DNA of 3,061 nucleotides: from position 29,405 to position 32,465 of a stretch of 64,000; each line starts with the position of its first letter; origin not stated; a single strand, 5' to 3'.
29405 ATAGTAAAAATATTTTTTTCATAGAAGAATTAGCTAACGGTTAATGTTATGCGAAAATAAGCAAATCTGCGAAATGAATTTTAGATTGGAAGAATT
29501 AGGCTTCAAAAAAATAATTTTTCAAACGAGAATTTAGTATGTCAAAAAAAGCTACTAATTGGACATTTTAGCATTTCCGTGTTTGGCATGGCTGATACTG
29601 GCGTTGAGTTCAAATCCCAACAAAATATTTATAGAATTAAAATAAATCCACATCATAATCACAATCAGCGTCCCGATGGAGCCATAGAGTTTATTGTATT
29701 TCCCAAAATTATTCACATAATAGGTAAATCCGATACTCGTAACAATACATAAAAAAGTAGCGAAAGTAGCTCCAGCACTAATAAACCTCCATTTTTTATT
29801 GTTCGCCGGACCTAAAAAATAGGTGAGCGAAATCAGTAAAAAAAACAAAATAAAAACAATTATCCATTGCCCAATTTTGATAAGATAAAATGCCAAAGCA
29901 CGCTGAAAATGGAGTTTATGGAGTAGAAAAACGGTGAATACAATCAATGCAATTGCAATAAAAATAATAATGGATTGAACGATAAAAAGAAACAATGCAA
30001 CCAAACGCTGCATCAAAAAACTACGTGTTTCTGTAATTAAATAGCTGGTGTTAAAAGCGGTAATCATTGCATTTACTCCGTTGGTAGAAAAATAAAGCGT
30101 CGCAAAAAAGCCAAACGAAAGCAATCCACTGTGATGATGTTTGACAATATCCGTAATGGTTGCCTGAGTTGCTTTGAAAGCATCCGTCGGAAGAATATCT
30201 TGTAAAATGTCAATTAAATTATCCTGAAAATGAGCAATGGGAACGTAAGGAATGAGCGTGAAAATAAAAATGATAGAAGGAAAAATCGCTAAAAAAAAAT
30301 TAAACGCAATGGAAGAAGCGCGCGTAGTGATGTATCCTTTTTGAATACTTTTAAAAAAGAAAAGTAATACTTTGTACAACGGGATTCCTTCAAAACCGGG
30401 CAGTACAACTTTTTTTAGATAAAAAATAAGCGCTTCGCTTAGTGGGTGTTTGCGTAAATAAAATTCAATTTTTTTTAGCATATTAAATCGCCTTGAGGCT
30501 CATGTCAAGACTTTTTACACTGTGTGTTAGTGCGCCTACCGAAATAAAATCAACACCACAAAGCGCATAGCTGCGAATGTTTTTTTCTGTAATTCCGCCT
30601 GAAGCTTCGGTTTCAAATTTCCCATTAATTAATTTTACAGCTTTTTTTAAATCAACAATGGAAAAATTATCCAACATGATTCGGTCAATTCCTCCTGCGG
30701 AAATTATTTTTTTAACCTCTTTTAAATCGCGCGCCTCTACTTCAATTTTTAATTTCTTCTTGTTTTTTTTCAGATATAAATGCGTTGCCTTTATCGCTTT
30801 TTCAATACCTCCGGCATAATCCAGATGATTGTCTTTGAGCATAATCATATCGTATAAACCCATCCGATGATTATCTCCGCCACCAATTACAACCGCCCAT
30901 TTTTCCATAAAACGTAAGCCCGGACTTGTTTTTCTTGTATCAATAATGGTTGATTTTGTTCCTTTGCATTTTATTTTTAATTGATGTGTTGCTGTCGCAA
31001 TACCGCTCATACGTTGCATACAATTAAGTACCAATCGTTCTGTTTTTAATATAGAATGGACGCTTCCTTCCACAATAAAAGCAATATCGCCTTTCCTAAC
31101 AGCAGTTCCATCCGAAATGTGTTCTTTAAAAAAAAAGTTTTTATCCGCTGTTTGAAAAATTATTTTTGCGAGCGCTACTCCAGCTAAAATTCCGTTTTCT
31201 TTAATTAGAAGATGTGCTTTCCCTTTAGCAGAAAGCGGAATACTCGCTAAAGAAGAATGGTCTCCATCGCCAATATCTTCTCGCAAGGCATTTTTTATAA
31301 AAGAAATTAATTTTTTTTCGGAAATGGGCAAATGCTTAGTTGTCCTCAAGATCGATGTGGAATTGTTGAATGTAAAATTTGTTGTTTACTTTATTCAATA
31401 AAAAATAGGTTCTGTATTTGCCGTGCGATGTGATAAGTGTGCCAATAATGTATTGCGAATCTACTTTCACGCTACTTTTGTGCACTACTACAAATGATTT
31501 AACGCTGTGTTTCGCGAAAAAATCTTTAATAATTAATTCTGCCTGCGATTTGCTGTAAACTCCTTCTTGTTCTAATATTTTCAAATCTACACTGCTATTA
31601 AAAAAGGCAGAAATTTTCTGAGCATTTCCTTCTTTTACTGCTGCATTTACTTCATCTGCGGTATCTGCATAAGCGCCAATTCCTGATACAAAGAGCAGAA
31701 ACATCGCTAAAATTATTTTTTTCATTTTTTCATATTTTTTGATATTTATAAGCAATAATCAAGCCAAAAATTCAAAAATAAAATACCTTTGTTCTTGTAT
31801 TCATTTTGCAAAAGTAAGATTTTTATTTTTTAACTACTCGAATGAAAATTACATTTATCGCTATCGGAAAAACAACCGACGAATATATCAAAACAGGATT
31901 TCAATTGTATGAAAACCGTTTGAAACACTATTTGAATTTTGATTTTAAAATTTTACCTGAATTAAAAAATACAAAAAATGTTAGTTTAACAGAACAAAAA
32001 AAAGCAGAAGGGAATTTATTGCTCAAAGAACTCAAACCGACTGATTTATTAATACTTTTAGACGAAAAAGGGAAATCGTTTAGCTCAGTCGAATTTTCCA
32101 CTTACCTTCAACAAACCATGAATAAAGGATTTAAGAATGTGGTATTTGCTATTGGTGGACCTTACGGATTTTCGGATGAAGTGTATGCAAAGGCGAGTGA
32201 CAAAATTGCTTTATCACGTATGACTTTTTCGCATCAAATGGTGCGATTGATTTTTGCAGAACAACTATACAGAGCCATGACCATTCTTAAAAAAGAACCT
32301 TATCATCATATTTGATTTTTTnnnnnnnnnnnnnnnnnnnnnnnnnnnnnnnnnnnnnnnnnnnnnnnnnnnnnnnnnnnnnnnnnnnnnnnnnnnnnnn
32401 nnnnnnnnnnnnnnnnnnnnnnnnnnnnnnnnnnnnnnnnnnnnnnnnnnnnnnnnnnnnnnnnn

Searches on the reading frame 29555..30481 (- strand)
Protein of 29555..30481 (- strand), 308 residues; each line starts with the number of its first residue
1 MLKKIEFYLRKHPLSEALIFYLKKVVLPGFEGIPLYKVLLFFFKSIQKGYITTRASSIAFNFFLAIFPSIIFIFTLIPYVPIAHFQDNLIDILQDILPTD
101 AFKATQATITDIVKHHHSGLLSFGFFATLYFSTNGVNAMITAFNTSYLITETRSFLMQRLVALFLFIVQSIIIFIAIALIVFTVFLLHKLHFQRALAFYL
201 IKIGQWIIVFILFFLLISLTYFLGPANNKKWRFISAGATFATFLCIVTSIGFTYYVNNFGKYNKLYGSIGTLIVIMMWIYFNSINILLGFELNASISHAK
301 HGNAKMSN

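Call 52: search_protein_families(library=pfam, proteins=[window:29555-30481:-], max_evalue=0.001)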
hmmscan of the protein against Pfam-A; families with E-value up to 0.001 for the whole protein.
window:29555-30481:- (308 aa): 1 family
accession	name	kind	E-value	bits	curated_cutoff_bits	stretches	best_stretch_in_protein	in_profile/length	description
PF03631.20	Virul_fac_BrkB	-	5.9e-59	200.3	33.7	1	51-299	5-258/259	Virulence factor BrkB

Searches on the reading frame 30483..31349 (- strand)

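Call 62: search_protein_families(library=pfam, proteins=[window:30483-31349:-], max_evalue=0.00001)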
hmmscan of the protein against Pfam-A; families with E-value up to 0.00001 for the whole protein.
window:30483-31349:- (288 aa): 2 families
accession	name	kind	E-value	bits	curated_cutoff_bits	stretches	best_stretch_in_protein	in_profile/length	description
PF01729.25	QRPTase_C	-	1e-56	191.7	23.1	1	117-286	1-169/169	Quinolinate phosphoribosyl transferase, C-terminal domain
PF02749.22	QRPTase_N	-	2.3e-16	60.2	27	1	33-115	4-82/82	Quinolinate phosphoribosyl transferase, N-terminal domain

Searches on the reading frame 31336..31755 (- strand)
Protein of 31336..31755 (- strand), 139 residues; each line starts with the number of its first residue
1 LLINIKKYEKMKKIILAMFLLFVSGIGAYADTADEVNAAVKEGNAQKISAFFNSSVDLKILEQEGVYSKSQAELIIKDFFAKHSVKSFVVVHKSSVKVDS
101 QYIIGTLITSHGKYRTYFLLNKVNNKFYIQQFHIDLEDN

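Call 62: search_protein_families(library=pfam, proteins=[window:31336-31755:-], max_evalue=0.00001)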
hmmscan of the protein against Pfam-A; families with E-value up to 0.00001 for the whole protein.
window:31336-31755:- (139 aa): 1 family
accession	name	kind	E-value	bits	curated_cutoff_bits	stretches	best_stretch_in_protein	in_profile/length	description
PF16022.11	DUF4783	-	6.9e-29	100.4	24.1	1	34-135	2-102/102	Domain of unknown function (DUF4783)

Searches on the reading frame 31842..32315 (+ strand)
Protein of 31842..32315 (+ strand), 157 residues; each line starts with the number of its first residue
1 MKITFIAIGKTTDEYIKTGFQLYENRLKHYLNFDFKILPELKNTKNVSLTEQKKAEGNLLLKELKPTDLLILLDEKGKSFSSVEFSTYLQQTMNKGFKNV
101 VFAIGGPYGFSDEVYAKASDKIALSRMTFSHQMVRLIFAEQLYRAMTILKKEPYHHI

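Call 62: search_protein_families(library=pfam, proteins=[window:31842-32315:+], max_evalue=0.00001)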
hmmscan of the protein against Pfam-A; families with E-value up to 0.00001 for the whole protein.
window:31842-32315:+ (157 aa): 1 family
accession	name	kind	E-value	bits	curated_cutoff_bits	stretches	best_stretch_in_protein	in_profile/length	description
PF02590.22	SPOUT_MTase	-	2.7e-53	180.5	27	1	1-155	1-154/154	Predicted SPOUT methyltransferase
